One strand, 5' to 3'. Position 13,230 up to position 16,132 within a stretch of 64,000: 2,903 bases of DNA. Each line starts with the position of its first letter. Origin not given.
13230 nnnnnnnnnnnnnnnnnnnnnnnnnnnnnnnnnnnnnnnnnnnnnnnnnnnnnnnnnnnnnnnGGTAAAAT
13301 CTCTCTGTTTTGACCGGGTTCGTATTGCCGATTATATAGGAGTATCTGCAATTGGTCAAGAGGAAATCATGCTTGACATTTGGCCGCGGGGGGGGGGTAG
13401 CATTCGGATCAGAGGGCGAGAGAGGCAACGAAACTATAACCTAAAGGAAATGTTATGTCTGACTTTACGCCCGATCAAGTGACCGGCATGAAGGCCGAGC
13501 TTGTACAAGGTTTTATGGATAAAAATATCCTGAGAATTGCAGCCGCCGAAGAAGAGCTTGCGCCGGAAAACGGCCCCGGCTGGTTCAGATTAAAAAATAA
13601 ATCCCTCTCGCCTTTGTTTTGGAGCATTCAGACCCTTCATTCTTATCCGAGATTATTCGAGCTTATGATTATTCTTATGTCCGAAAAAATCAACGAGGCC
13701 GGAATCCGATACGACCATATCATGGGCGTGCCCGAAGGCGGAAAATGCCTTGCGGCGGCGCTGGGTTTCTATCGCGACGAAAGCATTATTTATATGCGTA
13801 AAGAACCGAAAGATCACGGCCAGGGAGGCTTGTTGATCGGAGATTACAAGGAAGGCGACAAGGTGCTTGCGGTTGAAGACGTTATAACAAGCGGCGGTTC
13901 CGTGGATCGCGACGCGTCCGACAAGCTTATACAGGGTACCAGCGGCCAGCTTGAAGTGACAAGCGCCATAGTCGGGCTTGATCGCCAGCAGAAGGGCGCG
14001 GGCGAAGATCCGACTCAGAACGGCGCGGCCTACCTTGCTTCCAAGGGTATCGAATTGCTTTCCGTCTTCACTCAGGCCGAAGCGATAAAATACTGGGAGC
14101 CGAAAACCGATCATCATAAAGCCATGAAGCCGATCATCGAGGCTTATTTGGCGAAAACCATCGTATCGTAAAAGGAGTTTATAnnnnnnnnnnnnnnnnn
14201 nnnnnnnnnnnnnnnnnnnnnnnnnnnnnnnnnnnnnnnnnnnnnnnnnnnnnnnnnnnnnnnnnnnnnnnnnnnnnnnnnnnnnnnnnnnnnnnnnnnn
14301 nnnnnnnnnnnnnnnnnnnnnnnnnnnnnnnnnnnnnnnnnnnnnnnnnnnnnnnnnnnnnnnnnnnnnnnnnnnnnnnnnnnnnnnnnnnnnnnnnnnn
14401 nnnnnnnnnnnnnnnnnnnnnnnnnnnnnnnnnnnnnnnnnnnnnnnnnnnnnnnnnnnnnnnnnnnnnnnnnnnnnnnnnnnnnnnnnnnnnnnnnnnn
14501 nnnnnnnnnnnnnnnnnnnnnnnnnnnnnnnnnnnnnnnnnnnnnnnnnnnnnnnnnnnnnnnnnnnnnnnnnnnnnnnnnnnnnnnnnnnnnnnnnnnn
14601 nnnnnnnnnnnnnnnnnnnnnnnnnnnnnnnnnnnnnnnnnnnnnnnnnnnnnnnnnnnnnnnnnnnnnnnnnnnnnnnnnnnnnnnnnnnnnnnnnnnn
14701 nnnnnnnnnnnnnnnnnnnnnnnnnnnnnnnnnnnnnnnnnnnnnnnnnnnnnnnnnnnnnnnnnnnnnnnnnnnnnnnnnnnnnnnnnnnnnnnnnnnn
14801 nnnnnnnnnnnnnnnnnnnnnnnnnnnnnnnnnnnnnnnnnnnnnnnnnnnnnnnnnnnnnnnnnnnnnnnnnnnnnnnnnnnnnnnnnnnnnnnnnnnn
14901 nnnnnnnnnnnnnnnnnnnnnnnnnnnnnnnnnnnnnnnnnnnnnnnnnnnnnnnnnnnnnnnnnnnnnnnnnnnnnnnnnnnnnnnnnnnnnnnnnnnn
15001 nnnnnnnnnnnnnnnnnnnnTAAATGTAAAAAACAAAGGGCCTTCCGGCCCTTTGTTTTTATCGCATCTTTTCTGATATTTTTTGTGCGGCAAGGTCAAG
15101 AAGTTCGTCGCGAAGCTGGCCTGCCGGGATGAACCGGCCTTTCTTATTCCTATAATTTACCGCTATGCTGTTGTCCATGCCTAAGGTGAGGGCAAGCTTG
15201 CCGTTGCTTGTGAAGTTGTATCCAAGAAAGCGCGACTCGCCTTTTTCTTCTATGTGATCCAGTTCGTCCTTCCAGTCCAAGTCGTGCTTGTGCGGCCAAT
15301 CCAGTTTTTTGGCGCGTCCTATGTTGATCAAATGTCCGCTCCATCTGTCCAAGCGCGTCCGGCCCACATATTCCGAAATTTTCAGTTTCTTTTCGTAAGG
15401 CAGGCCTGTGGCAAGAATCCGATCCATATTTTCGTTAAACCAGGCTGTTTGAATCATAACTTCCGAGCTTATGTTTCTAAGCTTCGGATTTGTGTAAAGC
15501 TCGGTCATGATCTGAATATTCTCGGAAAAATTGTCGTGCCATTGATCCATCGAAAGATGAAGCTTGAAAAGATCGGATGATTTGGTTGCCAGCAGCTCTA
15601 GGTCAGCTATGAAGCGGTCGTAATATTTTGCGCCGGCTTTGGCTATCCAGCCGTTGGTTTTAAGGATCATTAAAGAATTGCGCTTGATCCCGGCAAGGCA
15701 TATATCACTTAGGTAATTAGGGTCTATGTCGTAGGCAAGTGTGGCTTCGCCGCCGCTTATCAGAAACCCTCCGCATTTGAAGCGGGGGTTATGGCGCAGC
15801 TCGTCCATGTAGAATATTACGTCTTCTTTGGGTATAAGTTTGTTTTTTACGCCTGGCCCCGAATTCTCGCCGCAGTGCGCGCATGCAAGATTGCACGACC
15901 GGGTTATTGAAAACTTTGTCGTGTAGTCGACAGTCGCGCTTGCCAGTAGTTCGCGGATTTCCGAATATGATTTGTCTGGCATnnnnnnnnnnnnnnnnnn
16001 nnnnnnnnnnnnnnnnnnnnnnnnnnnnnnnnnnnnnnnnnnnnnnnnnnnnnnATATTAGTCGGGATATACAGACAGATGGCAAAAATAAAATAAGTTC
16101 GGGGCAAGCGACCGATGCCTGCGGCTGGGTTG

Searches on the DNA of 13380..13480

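Call 48: search_rna_families(source=window, start=13380, end=13480, threshold=evalue, max_evalue=10, show_alignments=2)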
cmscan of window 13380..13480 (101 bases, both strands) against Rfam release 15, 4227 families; matches with E-value up to 10: 1.
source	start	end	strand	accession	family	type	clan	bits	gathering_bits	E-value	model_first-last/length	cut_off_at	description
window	13423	13473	+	RF01634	ceN44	Gene; snRNA; snoRNA; CD-box;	-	11.5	70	7.6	1-74/74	no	Caenorhabditis snoRNA ceN44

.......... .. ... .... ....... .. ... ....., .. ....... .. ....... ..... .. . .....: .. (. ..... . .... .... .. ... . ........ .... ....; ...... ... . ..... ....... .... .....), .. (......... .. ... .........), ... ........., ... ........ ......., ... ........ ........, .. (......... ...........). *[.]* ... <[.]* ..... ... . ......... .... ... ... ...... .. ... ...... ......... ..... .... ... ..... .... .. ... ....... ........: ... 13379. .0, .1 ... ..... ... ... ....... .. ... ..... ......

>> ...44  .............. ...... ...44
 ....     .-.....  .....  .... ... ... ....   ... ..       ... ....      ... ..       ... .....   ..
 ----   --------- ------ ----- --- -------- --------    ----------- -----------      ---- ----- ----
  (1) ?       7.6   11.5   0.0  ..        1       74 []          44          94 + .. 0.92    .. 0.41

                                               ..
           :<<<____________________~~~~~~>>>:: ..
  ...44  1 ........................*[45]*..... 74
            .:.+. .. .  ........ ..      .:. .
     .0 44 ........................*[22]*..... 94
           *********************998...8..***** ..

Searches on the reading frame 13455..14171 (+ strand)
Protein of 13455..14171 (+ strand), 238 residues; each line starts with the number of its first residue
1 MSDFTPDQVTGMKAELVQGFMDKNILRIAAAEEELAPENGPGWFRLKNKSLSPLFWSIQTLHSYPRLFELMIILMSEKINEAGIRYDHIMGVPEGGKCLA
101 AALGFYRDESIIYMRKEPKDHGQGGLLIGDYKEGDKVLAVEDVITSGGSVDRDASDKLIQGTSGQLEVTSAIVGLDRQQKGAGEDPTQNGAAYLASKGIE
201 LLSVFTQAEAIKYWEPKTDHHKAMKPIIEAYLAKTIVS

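Call 10: find_encoding_contigs(protein=window:13455-14171:+, flank=4000, max_places=10)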
Protein window:13455-14171:+ (238 aa): 2 contigs read that carry it; 1 place shown.
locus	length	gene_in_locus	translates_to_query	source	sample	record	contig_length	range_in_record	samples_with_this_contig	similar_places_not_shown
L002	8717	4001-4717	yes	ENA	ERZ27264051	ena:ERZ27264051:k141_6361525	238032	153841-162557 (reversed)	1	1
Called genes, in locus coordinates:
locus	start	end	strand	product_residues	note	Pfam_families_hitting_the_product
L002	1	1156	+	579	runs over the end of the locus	PF01368:DHH, PF02272:DHHA1, PF17768:RecJ_OB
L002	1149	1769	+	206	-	PF03548:LolA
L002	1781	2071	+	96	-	PF02416:TatA_B_E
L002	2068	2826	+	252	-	PF00902:TatC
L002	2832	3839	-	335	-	PF13356:Arm-DNA-bind_3 (weak), PF22022:Phage_int_M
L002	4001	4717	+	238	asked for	PF00156:Pribosyltran (faint)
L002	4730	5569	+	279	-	PF00215:OMPdecase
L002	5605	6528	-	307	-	PF04055:Radical_SAM (weak)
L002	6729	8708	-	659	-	PF02518:HATPase_c, PF00204:DNA_gyraseB, PF01751:Toprim, PF00986:DNA_gyraseB_C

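Call 12: find_related_loci(query=window:13455-14171:+, collection=genome_contigs, flank=10000)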
Query window:13455-14171:+ (238 aa) in genome_contigs; peptide patterns used: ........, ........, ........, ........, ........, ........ (x = any residue, [..] = any of these).
84 stretches matched a pattern; 2 encode a relative of the query (tblastn E <= 1e-3); 2 distinct loci.
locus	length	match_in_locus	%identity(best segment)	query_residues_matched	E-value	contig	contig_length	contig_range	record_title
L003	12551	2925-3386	29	53-218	7e-17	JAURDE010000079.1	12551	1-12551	MAG: Bdellovibrionota bacterium isolate SFB_34D_100_58 k141_290300_length_12551_cov_8.0000, whole genome shotgun sequenc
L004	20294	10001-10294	31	52-149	9e-11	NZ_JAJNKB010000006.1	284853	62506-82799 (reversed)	Portibacter marinus strain 10MBP4-2-1 NODE_6_length_284853_cov_34.299579, whole genome shotgun sequence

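Call 15: find_homologous_proteins(query=window:13455-14171:+, max_evalue=1e-20)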
Query window:13455-14171:+ (238 aa): 6 proteins with E <= 1e-20 among 823 candidates.
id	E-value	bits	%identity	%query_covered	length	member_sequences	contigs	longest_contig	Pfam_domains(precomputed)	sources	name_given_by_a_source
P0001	5.5e-154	529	100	100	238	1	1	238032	PF00156.34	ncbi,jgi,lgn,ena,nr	ncbi:MAG: hypothetical protein FWD33_00430 [Alphaproteobacteria bacterium]|nr:hypothetical protein [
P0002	2.1e-47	180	42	98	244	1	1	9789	-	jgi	jgi:orotate phosphoribosyltransferase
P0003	8.6e-47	178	43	99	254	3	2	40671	-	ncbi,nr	ncbi:MAG: hypothetical protein FWE17_01955 [Alphaproteobacteria bacterium]|nr:hypothetical protein [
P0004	1.5e-42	164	43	100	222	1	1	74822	PF00156.34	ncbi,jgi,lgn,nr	ncbi:MAG: hypothetical protein LBG89_00950 [Rickettsiales bacterium]|jgi:orotate phosphoribosyltrans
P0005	3.4e-29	120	36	97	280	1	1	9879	-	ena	-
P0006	1.0e-27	115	34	93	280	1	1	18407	-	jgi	-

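Call 16: search_protein_families(library=pfam, proteins=[window:13455-14171:+], max_evalue=0.01)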
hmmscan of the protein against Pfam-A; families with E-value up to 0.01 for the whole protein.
window:13455-14171:+ (238 aa): 1 family
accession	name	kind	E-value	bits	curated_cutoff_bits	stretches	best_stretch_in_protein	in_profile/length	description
PF00156.33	Pribosyltran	-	1.5e-05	24.8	26.3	1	60-152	4-105/158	Phosphoribosyl transferase domain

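Call 18: find_related_loci(query=window:13455-14171:+, collection=metagenome_contigs, flank=10000)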
Query window:13455-14171:+ (238 aa) in metagenome_contigs; peptide patterns used: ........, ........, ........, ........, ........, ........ (x = any residue, [..] = any of these).
123 stretches matched a pattern; 2 encode a relative of the query (tblastn E <= 1e-3); 2 distinct loci.
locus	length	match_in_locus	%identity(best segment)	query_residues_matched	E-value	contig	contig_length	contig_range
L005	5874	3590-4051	29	53-218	2e-17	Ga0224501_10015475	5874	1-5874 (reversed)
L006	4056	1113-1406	34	52-149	3e-13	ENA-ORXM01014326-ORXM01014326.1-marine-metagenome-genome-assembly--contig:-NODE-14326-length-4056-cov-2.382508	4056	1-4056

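Call 22: find_encoding_contigs(protein=P0003, flank=10000, max_places=4)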
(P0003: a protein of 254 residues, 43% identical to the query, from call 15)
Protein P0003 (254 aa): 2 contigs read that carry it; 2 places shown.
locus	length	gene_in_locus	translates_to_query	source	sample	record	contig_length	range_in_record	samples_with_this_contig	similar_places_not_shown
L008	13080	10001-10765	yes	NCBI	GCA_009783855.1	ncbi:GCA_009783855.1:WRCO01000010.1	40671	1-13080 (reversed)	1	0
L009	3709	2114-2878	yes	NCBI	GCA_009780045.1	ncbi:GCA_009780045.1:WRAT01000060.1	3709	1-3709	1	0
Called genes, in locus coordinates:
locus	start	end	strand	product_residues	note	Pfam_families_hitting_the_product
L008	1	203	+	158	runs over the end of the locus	PF00466:Ribosomal_L10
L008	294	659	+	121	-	PF16320:Ribosomal_L12_N, PF00542:Ribosomal_L12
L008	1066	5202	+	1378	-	PF04563:RNA_pol_Rpb2_1, PF04561:RNA_pol_Rpb2_2, PF04565:RNA_pol_Rpb2_3, PF10385:RNA_pol_Rpb2_45, PF00562:RNA_pol_Rpb2_6, PF04560:RNA_pol_Rpb2_7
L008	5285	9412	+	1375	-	PF04997:RNA_pol_Rpb1_1, PF00623:RNA_pol_Rpb1_2, PF04983:RNA_pol_Rpb1_3, PF05000:RNA_pol_Rpb1_4, PF04998:RNA_pol_Rpb1_5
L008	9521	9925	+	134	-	-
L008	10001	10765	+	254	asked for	-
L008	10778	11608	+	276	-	PF00215:OMPdecase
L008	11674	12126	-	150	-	PF02381:MraZ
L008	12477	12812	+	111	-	-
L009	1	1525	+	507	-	PF04998:RNA_pol_Rpb1_5, PF13375:RnfC_N (faint)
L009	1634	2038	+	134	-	-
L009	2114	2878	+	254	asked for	-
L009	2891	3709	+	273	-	PF00215:OMPdecase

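Call 23: find_encoding_contigs(protein=P0004, flank=10000, max_places=4)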
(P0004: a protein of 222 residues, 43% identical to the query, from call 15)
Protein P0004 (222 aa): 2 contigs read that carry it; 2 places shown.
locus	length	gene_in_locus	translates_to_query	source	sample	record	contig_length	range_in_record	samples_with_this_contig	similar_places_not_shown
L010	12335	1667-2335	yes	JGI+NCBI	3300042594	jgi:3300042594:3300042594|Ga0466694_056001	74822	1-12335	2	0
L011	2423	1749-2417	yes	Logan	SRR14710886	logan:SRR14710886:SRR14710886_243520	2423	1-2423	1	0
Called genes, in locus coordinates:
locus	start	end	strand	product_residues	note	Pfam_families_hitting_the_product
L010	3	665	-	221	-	PF13356:Arm-DNA-bind_3, PF22022:Phage_int_M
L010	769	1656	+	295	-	PF00215:OMPdecase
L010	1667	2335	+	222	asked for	PF00156:Pribosyltran (faint)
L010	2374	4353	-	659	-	PF02518:HATPase_c, PF00204:DNA_gyraseB, PF01751:Toprim, PF00986:DNA_gyraseB_C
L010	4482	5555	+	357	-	PF00712:DNA_pol3_beta, PF02767:DNA_pol3_beta_2, PF02768:DNA_pol3_beta_3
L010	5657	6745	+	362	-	PF00226:DnaJ, PF01556:DnaJ_C, PF00684:DnaJ_CXXCXGXG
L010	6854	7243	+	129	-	-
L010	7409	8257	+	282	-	PF10671:TcpQ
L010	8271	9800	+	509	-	PF00263:Secretin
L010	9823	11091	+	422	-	PF06864:PAP_PilO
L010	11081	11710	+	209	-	-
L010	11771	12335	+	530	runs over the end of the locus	PF00437:T2SSE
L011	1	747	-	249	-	?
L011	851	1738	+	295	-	PF00215:OMPdecase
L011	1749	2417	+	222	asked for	PF00156:Pribosyltran (faint)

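Call 42: search_protein_families(library=ncbifam, proteins=[window:13455-14171:+], max_evalue=0.01)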
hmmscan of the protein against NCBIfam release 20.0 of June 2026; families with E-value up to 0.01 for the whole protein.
window:13455-14171:+ (238 aa): 12 families
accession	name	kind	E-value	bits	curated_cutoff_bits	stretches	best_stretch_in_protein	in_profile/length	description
TIGR00336.1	pyrE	equivalog_domain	3.3e-24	85.6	106.8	1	42-188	12-158/173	orotate phosphoribosyltransferase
NF004034.0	PRK05500.1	equivalog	1.2e-13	50.5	656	1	58-190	319-444/478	bifunctional orotidine-5'-phosphate decarboxylase/orotate phosphoribosyltransferase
NF010382.0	PRK13809.1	equivalog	1e-11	44.6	208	1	42-218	26-189/210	orotate phosphoribosyltransferase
NF001729.0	PRK00455.1-3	equivalog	7.5e-11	41.8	245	1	44-149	34-141/231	orotate phosphoribosyltransferase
TIGR01367.1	pyrE_Therm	equivalog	4.6e-10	39.4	150.25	1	42-181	15-148/187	orotate phosphoribosyltransferase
TIGR01090.1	apt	equivalog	1.1e-06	28.9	185.85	0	132-177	107-150/169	adenine phosphoribosyltransferase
NF002636.0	PRK02304.1-5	equivalog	5.5e-06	26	125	0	131-177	114-158/176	adenine phosphoribosyltransferase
NF002634.0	PRK02304.1-3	equivalog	8.2e-06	25.6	170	1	132-176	116-158/182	adenine phosphoribosyltransferase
NF002632.0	PRK02304.1-1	equivalog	0.00011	21.9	243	1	131-176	116-159/183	adenine phosphoribosyltransferase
NF002620.0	PRK02277.1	subfamily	0.0013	18.4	115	1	68-151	69-158/201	orotate phosphoribosyltransferase-like protein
NF040646.1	HPT_Archaea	equivalog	0.0065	16.1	200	0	121-150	101-130/184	hypoxanthine/guanine phosphoribosyltransferase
NF002635.0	PRK02304.1-4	subfamily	0.0086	15.6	146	0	121-150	102-131/188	adenine phosphoribosyltransferase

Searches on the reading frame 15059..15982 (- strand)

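Call 16: search_protein_families(library=pfam, proteins=[window:15059-15982:-], max_evalue=0.01)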
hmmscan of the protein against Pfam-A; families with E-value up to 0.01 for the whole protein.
window:15059-15982:- (307 aa): 1 family
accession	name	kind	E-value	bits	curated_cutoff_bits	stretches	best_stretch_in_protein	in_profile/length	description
PF04055.27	Radical_SAM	-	1.9e-06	28.6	29.5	1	25-97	2-73/166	Radical SAM superfamily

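Call 42: search_protein_families(library=ncbifam, proteins=[window:15059-15982:-], max_evalue=0.01)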
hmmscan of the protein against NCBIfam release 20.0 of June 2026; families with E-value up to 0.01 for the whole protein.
window:15059-15982:- (307 aa): 14 families
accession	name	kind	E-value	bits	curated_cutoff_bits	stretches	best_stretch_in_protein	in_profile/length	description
TIGR02495.1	NrdG2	equivalog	1.5e-06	27.7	131.15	1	11-191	4-182/193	anaerobic ribonucleoside-triphosphate reductase activating protein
TIGR04133.1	rSAM_w_lipo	hypoth_equivalog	8.1e-06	25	425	1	25-88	29-92/350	TIGR04133 family radical SAM/SPASM protein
TIGR04078.1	rSAM_yydG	equivalog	8.8e-06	25.4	300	1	26-172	7-140/309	YydG family radical SAM peptide epimerase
TIGR04054.1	rSAM_NirJ1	equivalog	6.5e-05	21.7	650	1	23-86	39-99/387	putative heme d1 biosynthesis radical SAM protein NirJ1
TIGR02493.1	PFLA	equivalog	0.00017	21.1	231.75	1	28-137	23-130/235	pyruvate formate-lyase-activating protein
TIGR04546.1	rSAM_ahbC_deAc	equivalog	0.00056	18.8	650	1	24-111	43-122/390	12,18-didecarboxysiroheme deacetylase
TIGR02668.1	moaA_archaeal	equivalog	0.0016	17.5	325.25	1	23-115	13-98/303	GTP 3',8-cyclase MoaA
TIGR04055.1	rSAM_NirJ2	equivalog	0.0025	17.4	500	1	25-87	5-63/326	putative heme d1 biosynthesis radical SAM protein NirJ2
TIGR04051.1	rSAM_NirJ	equivalog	0.0032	16.5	515.45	1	25-86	7-65/354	heme d1 biosynthesis radical SAM protein NirJ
NF045646.2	rSAM_Se_TrsS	equivalog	0.0032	16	490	1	24-122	90-181/441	radical SAM (seleno)protein TrsS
TIGR03962.1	mycofact_rSAM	equivalog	0.0052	16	265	1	24-86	16-74/339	mycofactocin radical SAM maturase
TIGR04545.1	rSAM_ahbD_hemeb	equivalog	0.0054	16.2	500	1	24-86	4-63/339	heme b synthase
NF008356.0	PRK11145.1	equivalog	0.0074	15.6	375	1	27-133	27-123/246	pyruvate formate lyase 1-activating protein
TIGR04167.1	rSAM_SeCys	equivalog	0.0086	15.3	300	0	23-55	11-42/303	arsenosugar biosynthesis radical SAM (seleno)protein ArsS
